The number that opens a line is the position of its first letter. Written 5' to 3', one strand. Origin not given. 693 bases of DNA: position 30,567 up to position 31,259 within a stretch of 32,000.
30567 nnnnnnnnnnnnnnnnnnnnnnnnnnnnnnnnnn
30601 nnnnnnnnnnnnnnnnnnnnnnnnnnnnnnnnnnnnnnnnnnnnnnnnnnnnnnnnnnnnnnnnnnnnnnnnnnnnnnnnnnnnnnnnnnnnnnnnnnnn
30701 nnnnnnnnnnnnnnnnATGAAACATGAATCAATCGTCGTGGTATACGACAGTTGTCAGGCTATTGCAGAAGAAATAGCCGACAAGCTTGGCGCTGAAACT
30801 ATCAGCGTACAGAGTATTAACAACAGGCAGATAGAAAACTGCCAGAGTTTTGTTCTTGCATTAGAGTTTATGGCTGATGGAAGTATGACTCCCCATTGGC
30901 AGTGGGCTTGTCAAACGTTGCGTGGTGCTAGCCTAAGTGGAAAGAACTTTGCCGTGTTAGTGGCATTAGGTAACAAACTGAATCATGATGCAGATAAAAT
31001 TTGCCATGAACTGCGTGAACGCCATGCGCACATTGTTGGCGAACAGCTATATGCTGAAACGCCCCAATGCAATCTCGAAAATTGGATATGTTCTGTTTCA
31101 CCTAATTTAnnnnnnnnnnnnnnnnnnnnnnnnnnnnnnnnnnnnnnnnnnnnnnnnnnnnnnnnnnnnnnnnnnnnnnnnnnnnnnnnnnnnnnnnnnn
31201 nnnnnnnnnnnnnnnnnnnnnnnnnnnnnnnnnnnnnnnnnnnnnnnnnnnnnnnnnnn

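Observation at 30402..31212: Cobalamin riboswitch controlling a flavodoxin paralog that has lost its FMN-binding loops, plus a 29-aa TM ORF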

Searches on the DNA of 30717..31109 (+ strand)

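Call 13: search_rna_families(sources=[L001, L002, L003, L004, L005, L006, L007, L008, L009, L010, L011, L012, L013, L014, L015, L016, L017, L018, L019, L020], threshold=gathering)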
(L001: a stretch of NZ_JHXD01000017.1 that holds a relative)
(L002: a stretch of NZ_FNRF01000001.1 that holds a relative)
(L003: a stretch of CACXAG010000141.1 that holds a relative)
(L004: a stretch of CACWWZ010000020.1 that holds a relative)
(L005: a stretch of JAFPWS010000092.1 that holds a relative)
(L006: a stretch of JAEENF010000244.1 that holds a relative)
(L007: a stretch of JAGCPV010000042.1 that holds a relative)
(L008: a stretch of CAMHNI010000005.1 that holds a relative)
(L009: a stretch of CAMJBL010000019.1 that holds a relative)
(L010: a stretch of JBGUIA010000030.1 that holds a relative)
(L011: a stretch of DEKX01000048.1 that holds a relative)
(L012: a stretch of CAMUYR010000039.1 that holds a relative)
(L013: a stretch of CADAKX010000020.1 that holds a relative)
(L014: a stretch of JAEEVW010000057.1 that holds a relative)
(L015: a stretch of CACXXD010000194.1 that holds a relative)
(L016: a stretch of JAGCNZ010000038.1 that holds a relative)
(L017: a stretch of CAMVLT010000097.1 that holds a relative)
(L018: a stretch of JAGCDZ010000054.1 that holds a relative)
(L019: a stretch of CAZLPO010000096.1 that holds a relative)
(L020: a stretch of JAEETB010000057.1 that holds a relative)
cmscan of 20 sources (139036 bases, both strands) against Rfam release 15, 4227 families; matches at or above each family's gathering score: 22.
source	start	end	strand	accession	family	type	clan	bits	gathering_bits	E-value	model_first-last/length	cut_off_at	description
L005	1174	1358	+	RF00174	Cobalamin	Cis-reg; riboswitch;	CL00101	90.5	31.5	9.3e-21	1-189/189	no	Cobalamin riboswitch aptamer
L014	3765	3949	+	RF00174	Cobalamin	Cis-reg; riboswitch;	CL00101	87.3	31.5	7.7e-20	1-189/189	no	Cobalamin riboswitch aptamer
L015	2831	3015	+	RF00174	Cobalamin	Cis-reg; riboswitch;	CL00101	84.5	31.5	4.8e-19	1-189/189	no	Cobalamin riboswitch aptamer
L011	3619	3803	+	RF00174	Cobalamin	Cis-reg; riboswitch;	CL00101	83.2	31.5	1.2e-18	1-189/189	no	Cobalamin riboswitch aptamer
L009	3616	3800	+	RF00174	Cobalamin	Cis-reg; riboswitch;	CL00101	83.1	31.5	1.2e-18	1-189/189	no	Cobalamin riboswitch aptamer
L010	3763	3947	+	RF00174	Cobalamin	Cis-reg; riboswitch;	CL00101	83.1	31.5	1.2e-18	1-189/189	no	Cobalamin riboswitch aptamer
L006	3765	3949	+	RF00174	Cobalamin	Cis-reg; riboswitch;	CL00101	82.7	31.5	1.6e-18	1-189/189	no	Cobalamin riboswitch aptamer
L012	3766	3950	+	RF00174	Cobalamin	Cis-reg; riboswitch;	CL00101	81.5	31.5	3.6e-18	1-189/189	no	Cobalamin riboswitch aptamer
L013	3768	3951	+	RF00174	Cobalamin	Cis-reg; riboswitch;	CL00101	81.1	31.5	4.7e-18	1-189/189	no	Cobalamin riboswitch aptamer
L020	3301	3483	+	RF00174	Cobalamin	Cis-reg; riboswitch;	CL00101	80.4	31.5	7.5e-18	1-189/189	no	Cobalamin riboswitch aptamer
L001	3769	3953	+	RF00174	Cobalamin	Cis-reg; riboswitch;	CL00101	79.2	31.5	1.6e-17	1-189/189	no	Cobalamin riboswitch aptamer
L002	3769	3953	+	RF00174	Cobalamin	Cis-reg; riboswitch;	CL00101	78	31.5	3.5e-17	1-189/189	no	Cobalamin riboswitch aptamer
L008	3615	3799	+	RF00174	Cobalamin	Cis-reg; riboswitch;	CL00101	77.7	31.5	4.3e-17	1-189/189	no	Cobalamin riboswitch aptamer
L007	1127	1309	+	RF00174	Cobalamin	Cis-reg; riboswitch;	CL00101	73.1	31.5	9e-16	1-189/189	no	Cobalamin riboswitch aptamer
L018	3543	3802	+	RF00174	Cobalamin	Cis-reg; riboswitch;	CL00101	72.7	31.5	1.2e-15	1-189/189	no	Cobalamin riboswitch aptamer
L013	3511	3583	-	RF00005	tRNA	Gene; tRNA;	CL00001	72.2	29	1.7e-13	1-71/71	no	tRNA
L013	3376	3448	-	RF00005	tRNA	Gene; tRNA;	CL00001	70.2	29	5.8e-13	1-71/71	no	tRNA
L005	430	503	+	RF00005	tRNA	Gene; tRNA;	CL00001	65.3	29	1.4e-11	1-71/71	no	tRNA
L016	1897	2156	+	RF00174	Cobalamin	Cis-reg; riboswitch;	CL00101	64.8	31.5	2.1e-13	1-189/189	no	Cobalamin riboswitch aptamer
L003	3690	3949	+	RF00174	Cobalamin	Cis-reg; riboswitch;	CL00101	64.5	31.5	2.7e-13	1-189/189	no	Cobalamin riboswitch aptamer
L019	3636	3804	+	RF00174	Cobalamin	Cis-reg; riboswitch;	CL00101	60.7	31.5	3.2e-12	1-189/189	no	Cobalamin riboswitch aptamer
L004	3689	3948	+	RF00174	Cobalamin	Cis-reg; riboswitch;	CL00101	59.2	31.5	8.7e-12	1-189/189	no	Cobalamin riboswitch aptamer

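Call 14: search_rna_families(sources=[L021, L022, L023, L024, L025, L026, L027, L028, L029, L030, L031, L032, L033, L034, L035, L036, L037, L038, L039, L040], threshold=gathering)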
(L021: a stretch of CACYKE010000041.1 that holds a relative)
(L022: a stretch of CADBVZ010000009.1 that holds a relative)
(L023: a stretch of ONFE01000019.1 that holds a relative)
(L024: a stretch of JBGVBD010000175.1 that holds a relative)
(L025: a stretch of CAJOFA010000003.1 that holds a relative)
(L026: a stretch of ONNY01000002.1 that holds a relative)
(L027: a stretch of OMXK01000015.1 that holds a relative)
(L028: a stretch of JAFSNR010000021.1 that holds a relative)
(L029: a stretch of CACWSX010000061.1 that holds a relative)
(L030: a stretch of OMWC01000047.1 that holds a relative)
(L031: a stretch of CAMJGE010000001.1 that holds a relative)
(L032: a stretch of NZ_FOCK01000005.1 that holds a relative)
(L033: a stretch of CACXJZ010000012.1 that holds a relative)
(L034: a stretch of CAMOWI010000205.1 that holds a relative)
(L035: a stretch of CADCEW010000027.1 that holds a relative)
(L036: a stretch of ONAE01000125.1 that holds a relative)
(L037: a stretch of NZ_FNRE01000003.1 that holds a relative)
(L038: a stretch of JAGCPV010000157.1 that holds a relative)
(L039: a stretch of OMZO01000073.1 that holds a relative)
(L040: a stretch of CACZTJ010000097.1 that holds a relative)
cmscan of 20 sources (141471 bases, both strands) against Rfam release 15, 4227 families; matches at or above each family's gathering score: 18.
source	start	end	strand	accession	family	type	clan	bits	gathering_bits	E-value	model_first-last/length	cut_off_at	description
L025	3620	3804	+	RF00174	Cobalamin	Cis-reg; riboswitch;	CL00101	87.8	31.5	5.8e-20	1-189/189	no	Cobalamin riboswitch aptamer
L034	1011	1195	+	RF00174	Cobalamin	Cis-reg; riboswitch;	CL00101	85.4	31.5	2.8e-19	1-189/189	no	Cobalamin riboswitch aptamer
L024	295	477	+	RF00174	Cobalamin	Cis-reg; riboswitch;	CL00101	83.4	31.5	1.1e-18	1-189/189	no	Cobalamin riboswitch aptamer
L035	3769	3951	+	RF00174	Cobalamin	Cis-reg; riboswitch;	CL00101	81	31.5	4.9e-18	1-189/189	no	Cobalamin riboswitch aptamer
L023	3766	3950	+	RF00174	Cobalamin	Cis-reg; riboswitch;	CL00101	79.4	31.5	1.5e-17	1-189/189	no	Cobalamin riboswitch aptamer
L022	3766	3950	+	RF00174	Cobalamin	Cis-reg; riboswitch;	CL00101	78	31.5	3.5e-17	1-189/189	no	Cobalamin riboswitch aptamer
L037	3735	3948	+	RF00174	Cobalamin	Cis-reg; riboswitch;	CL00101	76.3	31.5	1.1e-16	1-189/189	no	Cobalamin riboswitch aptamer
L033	3768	3950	+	RF00174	Cobalamin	Cis-reg; riboswitch;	CL00101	74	31.5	4.9e-16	1-189/189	no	Cobalamin riboswitch aptamer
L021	3689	3948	+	RF00174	Cobalamin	Cis-reg; riboswitch;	CL00101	65.8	31.5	1.1e-13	1-189/189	no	Cobalamin riboswitch aptamer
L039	3689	3948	+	RF00174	Cobalamin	Cis-reg; riboswitch;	CL00101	65.7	31.5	1.2e-13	1-189/189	no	Cobalamin riboswitch aptamer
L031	3689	3948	+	RF00174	Cobalamin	Cis-reg; riboswitch;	CL00101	64.9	31.5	2e-13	1-189/189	no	Cobalamin riboswitch aptamer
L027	550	809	+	RF00174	Cobalamin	Cis-reg; riboswitch;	CL00101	64.7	31.5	2.4e-13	1-189/189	no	Cobalamin riboswitch aptamer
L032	3544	3803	+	RF00174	Cobalamin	Cis-reg; riboswitch;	CL00101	64.7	31.5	2.3e-13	1-189/189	no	Cobalamin riboswitch aptamer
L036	1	145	+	RF00174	Cobalamin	Cis-reg; riboswitch;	CL00101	64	31.5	3.6e-13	45-189/189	5'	Cobalamin riboswitch aptamer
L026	3745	3948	+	RF00174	Cobalamin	Cis-reg; riboswitch;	CL00101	61.7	31.5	1.6e-12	1-189/189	no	Cobalamin riboswitch aptamer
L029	3745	3948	+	RF00174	Cobalamin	Cis-reg; riboswitch;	CL00101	61.7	31.5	1.6e-12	1-189/189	no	Cobalamin riboswitch aptamer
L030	3745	3948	+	RF00174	Cobalamin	Cis-reg; riboswitch;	CL00101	61.7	31.5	1.6e-12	1-189/189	no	Cobalamin riboswitch aptamer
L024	3271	3412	+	RF00174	Cobalamin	Cis-reg; riboswitch;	CL00101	52.3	31.5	8.1e-10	1-144/189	3'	Cobalamin riboswitch aptamer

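Call 15: search_rna_families(sources=[L041, L042, L043, L044, L045, L046, L047, L048, L049, L050, L051, L052, L053, L054, L055], threshold=gathering)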
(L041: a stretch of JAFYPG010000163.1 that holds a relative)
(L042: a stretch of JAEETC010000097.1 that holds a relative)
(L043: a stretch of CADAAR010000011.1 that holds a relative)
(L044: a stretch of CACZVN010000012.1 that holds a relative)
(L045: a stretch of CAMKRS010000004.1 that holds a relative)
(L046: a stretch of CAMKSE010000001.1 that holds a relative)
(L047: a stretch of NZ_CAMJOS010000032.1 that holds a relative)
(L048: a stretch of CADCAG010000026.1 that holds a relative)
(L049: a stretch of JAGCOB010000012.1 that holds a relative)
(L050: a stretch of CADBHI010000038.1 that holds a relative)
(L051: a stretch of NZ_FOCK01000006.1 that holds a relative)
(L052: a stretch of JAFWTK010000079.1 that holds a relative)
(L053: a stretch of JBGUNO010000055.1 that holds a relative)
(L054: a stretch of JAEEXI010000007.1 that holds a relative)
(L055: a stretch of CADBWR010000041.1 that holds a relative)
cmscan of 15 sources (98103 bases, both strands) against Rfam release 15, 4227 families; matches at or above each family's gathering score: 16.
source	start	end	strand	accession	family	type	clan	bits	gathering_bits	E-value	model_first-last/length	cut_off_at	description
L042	3615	3799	+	RF00174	Cobalamin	Cis-reg; riboswitch;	CL00101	84.5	31.5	3.5e-19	1-189/189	no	Cobalamin riboswitch aptamer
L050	3620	3804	+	RF00174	Cobalamin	Cis-reg; riboswitch;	CL00101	84.2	31.5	4.3e-19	1-189/189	no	Cobalamin riboswitch aptamer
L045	3451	3638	-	RF00174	Cobalamin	Cis-reg; riboswitch;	CL00101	84.1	31.5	4.6e-19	1-189/189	no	Cobalamin riboswitch aptamer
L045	3765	3949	+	RF00174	Cobalamin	Cis-reg; riboswitch;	CL00101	81.3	31.5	2.9e-18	1-189/189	no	Cobalamin riboswitch aptamer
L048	3763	3947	+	RF00174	Cobalamin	Cis-reg; riboswitch;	CL00101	79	31.5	1.3e-17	1-189/189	no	Cobalamin riboswitch aptamer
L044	3763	3947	+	RF00174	Cobalamin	Cis-reg; riboswitch;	CL00101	77.9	31.5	2.6e-17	1-189/189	no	Cobalamin riboswitch aptamer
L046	3590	3802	+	RF00174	Cobalamin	Cis-reg; riboswitch;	CL00101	71.6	31.5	1.7e-15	1-189/189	no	Cobalamin riboswitch aptamer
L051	3689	3948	+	RF00174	Cobalamin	Cis-reg; riboswitch;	CL00101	70.9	31.5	2.6e-15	1-189/189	no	Cobalamin riboswitch aptamer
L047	1475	1688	+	RF00174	Cobalamin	Cis-reg; riboswitch;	CL00101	70.2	31.5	4.2e-15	1-189/189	no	Cobalamin riboswitch aptamer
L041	3688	3947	+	RF00174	Cobalamin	Cis-reg; riboswitch;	CL00101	69.7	31.5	5.8e-15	1-189/189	no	Cobalamin riboswitch aptamer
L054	1341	1413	+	RF00005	tRNA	Gene; tRNA;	CL00001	68.2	29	1.5e-12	1-71/71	no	tRNA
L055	3689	3948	+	RF00174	Cobalamin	Cis-reg; riboswitch;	CL00101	65.1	31.5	1.2e-13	1-189/189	no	Cobalamin riboswitch aptamer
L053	3691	3950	+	RF00174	Cobalamin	Cis-reg; riboswitch;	CL00101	62.2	31.5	8.4e-13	1-189/189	no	Cobalamin riboswitch aptamer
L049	993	1175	+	RF00174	Cobalamin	Cis-reg; riboswitch;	CL00101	46.5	31.5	2.6e-08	1-189/189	no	Cobalamin riboswitch aptamer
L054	3703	3948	+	RF00174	Cobalamin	Cis-reg; riboswitch;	CL00101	40.3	31.5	1.5e-06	1-189/189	no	Cobalamin riboswitch aptamer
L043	3797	3976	+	RF00174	Cobalamin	Cis-reg; riboswitch;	CL00101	36.4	31.5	2e-05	1-189/189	no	Cobalamin riboswitch aptamer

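Call 44: search_rna_families(sources=[L056, L057, L059, L060, L061, L062, L063, L064, L065, L066, L067, L068, L069, L070, L071, L017, L028, L040], threshold=evalue, max_evalue=0.01)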
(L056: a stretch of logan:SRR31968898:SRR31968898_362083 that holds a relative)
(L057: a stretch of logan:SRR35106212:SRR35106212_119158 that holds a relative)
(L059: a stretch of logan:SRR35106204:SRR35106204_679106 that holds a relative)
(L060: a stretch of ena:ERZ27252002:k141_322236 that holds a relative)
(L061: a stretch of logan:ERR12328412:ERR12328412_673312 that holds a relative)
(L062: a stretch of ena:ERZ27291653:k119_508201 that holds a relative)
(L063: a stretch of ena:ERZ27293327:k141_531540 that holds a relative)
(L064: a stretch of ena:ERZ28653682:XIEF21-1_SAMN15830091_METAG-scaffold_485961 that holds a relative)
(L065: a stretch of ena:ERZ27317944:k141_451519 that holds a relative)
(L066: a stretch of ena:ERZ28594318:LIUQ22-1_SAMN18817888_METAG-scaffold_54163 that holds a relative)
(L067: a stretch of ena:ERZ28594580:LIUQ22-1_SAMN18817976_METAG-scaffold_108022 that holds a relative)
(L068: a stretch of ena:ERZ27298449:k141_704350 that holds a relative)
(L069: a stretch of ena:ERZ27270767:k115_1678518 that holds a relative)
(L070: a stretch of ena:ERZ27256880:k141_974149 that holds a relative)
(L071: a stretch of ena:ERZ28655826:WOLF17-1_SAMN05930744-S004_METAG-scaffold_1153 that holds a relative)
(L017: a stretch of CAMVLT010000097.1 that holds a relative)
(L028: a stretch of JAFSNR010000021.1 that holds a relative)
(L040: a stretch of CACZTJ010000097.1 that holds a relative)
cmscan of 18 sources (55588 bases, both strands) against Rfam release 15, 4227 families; matches with E-value up to 0.01: 5.
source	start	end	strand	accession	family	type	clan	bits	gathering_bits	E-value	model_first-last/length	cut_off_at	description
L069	2747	2931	+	RF00174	Cobalamin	Cis-reg; riboswitch;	CL00101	90.3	31.5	4.3e-21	1-189/189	no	Cobalamin riboswitch aptamer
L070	183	367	+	RF00174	Cobalamin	Cis-reg; riboswitch;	CL00101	78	31.5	1.4e-17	1-189/189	no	Cobalamin riboswitch aptamer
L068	343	527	+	RF00174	Cobalamin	Cis-reg; riboswitch;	CL00101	76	31.5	5.3e-17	1-189/189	no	Cobalamin riboswitch aptamer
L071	2820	3004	+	RF00174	Cobalamin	Cis-reg; riboswitch;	CL00101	75.1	31.5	9.4e-17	1-189/189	no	Cobalamin riboswitch aptamer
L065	251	459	+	RF00174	Cobalamin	Cis-reg; riboswitch;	CL00101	58.5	31.5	5.3e-12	1-189/189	no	Cobalamin riboswitch aptamer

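Call 83: search_rna_families(sources=[L082, L083, L084, L085, L086, L087, L088, L089, L090, L092, L093, L095, L098, L107, L110, L113, L127, L132, L139, L152], threshold=gathering)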
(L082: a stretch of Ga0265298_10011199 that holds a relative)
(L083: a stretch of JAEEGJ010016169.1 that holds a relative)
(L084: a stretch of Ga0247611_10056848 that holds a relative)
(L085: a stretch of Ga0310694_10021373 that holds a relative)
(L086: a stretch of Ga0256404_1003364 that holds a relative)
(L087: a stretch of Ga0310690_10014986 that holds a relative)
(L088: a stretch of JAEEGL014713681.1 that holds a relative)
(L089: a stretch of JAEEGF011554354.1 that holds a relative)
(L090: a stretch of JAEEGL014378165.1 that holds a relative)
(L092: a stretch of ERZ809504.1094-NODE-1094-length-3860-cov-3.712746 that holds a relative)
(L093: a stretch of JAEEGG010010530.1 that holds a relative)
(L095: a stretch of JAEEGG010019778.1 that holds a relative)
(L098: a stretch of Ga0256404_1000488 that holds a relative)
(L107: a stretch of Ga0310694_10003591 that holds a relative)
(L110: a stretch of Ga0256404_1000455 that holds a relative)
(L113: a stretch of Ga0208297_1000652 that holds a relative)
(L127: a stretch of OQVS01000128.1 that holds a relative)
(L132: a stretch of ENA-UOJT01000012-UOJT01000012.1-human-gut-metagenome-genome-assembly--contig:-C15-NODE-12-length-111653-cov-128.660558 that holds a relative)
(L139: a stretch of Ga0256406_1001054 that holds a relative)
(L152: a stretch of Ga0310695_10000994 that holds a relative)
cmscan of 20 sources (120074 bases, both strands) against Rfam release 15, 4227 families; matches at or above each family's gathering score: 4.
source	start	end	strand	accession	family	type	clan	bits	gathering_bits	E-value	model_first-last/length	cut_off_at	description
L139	1868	2047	-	RF00174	Cobalamin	Cis-reg; riboswitch;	CL00101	94.5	31.5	5.9e-22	1-189/189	no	Cobalamin riboswitch aptamer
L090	5351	5609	+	RF00174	Cobalamin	Cis-reg; riboswitch;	CL00101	88.9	31.5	2.3e-20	1-189/189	no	Cobalamin riboswitch aptamer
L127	80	166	-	RF00005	tRNA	Gene; tRNA;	CL00001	51.3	29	8.1e-08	1-71/71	no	tRNA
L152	5372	5459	+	RF00005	tRNA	Gene; tRNA;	CL00001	49.2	29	3.1e-07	1-71/71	no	tRNA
